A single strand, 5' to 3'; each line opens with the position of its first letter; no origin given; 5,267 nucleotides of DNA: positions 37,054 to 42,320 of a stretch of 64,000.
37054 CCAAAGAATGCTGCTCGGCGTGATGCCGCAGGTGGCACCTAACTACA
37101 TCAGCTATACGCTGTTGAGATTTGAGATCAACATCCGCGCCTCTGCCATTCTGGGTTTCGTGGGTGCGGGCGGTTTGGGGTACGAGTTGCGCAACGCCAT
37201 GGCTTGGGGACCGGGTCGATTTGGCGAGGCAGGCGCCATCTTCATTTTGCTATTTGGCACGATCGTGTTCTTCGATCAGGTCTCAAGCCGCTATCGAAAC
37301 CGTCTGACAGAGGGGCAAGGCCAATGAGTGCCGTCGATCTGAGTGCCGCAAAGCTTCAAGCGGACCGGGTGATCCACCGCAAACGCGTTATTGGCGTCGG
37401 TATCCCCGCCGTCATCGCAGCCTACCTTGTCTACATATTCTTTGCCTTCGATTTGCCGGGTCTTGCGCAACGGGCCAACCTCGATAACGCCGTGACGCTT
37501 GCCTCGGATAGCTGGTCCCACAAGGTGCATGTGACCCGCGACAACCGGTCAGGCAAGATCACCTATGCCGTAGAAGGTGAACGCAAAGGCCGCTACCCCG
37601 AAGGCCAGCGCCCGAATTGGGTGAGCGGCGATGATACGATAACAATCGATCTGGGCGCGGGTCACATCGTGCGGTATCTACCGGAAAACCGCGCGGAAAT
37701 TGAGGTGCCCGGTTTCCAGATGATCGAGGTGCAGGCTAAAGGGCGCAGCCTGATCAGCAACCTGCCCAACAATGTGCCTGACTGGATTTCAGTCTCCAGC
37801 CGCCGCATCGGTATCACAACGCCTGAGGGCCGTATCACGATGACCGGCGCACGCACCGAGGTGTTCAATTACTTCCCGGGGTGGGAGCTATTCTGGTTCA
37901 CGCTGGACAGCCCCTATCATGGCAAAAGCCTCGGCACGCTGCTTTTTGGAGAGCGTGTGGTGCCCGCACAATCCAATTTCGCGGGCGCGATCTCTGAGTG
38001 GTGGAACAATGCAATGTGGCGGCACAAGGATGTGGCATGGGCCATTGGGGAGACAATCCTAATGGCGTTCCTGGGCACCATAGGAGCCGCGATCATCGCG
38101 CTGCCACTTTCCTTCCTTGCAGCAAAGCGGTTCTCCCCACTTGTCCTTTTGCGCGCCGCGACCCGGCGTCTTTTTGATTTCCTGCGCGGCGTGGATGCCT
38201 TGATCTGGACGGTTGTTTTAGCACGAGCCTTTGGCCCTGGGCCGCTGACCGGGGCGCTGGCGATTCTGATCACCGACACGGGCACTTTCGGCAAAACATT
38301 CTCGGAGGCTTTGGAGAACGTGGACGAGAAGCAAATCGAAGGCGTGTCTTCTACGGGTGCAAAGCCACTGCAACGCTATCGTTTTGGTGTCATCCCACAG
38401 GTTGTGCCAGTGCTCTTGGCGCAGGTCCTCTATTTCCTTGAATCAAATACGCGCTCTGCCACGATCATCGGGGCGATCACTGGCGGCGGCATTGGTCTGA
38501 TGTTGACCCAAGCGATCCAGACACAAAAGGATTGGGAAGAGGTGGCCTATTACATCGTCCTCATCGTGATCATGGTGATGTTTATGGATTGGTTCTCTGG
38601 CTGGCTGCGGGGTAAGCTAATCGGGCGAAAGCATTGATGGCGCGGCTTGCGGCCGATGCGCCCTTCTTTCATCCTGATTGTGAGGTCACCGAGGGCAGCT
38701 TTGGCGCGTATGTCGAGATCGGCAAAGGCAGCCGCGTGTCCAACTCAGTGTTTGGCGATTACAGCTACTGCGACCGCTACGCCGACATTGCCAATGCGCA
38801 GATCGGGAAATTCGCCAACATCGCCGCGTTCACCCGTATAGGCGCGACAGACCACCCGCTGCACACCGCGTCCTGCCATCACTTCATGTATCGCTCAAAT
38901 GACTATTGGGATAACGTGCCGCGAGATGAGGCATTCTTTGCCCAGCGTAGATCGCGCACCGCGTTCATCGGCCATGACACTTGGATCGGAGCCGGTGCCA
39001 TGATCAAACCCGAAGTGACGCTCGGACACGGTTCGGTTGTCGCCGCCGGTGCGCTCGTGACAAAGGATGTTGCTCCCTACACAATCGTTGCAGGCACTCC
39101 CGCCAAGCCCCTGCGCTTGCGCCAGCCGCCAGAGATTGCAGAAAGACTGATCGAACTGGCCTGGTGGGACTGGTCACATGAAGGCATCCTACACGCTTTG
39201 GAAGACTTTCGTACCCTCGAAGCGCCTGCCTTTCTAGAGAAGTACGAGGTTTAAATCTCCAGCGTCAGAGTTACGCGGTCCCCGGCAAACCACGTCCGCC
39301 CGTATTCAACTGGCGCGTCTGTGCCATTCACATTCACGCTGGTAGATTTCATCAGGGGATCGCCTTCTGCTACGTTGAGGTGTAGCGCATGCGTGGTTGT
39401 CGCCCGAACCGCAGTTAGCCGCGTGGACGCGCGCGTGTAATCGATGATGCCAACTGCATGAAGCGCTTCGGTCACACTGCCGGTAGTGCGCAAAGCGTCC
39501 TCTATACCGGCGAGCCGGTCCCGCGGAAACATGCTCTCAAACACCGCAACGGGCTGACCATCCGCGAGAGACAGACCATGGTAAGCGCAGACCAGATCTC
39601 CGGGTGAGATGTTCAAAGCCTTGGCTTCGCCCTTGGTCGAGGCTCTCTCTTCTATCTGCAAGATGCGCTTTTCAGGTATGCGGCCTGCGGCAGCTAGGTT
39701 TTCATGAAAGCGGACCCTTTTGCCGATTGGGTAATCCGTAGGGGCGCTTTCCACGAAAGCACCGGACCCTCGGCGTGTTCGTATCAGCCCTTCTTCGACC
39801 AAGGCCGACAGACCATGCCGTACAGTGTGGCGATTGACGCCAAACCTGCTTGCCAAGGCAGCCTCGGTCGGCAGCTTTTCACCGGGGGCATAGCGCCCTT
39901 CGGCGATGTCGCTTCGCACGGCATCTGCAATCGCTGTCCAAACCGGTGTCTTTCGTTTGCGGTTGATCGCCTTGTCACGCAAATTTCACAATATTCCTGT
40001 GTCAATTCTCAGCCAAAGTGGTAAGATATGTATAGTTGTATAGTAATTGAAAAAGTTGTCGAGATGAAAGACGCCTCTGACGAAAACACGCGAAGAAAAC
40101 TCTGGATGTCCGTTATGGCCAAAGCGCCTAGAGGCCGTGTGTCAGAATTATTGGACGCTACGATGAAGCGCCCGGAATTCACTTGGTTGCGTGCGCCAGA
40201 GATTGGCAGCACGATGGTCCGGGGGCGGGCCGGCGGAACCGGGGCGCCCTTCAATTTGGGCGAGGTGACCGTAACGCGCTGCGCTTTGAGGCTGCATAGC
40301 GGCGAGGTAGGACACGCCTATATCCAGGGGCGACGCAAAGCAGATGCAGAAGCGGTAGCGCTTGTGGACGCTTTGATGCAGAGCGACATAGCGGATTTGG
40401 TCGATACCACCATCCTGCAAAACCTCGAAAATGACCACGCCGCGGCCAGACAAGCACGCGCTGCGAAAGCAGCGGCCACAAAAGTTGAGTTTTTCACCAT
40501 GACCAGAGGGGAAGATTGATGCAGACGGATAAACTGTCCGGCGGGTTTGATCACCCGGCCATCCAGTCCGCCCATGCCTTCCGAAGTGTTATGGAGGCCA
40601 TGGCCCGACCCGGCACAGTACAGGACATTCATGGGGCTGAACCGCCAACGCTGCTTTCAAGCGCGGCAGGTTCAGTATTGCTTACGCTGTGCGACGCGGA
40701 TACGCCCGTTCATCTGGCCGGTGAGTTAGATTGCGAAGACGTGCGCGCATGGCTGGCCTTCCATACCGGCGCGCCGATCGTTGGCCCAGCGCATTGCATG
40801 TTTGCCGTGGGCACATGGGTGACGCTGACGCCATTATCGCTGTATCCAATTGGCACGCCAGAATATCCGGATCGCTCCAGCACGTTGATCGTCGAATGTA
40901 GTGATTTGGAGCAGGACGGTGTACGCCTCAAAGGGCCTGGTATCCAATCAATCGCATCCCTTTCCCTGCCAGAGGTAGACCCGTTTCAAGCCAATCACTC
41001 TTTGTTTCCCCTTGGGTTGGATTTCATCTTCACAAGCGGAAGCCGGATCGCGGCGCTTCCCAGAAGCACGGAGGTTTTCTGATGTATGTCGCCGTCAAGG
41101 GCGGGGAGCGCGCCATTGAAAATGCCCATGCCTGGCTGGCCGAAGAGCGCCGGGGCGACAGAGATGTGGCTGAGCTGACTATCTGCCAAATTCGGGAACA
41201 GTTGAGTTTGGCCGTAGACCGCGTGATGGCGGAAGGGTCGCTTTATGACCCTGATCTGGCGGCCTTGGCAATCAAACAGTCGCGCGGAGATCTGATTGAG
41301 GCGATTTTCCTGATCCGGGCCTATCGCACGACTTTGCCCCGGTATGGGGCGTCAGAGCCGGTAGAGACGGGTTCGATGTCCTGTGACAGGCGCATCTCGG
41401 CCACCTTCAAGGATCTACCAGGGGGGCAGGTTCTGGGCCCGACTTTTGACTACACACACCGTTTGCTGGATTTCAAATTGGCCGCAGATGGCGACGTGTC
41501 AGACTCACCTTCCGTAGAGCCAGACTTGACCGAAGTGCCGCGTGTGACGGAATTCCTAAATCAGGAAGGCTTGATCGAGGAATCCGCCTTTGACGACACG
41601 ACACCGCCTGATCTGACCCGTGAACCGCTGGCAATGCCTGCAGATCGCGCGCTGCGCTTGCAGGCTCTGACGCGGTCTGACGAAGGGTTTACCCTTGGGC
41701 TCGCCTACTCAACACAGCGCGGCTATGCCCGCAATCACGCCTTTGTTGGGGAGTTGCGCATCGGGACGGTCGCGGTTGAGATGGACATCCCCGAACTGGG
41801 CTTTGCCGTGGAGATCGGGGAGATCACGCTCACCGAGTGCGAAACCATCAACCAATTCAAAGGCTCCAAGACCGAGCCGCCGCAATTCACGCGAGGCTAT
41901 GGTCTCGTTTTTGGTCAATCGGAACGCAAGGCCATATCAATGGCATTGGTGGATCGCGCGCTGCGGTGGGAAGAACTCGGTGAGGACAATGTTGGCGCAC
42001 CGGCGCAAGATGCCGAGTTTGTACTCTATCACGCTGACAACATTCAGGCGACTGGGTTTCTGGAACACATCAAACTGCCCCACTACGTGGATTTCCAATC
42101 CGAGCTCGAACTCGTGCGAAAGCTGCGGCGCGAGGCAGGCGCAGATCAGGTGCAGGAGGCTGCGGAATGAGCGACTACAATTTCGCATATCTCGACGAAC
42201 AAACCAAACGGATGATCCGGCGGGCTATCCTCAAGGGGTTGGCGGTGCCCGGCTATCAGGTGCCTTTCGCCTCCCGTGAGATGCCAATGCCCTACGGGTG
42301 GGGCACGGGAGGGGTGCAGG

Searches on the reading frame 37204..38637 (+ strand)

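Call 84: search_protein_families(library=pfam, proteins=[window:37204-38637:+], max_evalue=0.00001)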
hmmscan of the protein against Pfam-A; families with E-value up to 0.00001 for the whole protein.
window:37204-38637:+ (477 aa): 1 family
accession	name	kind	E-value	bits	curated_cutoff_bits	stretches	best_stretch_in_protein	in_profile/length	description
PF00528.27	BPD_transp_1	-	1.7e-14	54.4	26.4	1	300-460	2-170/184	Binding-protein-dependent transport system inner membrane component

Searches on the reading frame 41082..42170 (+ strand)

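Call 84: search_protein_families(library=pfam, proteins=[window:41082-42170:+], max_evalue=0.00001)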
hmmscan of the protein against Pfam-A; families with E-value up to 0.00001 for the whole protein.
window:41082-42170:+ (362 aa): 1 family
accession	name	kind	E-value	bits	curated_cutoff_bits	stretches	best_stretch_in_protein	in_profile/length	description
PF05861.17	PhnI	-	4.8e-164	545.7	34.5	1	1-351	1-347/348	Bacterial phosphonate metabolism protein (PhnI)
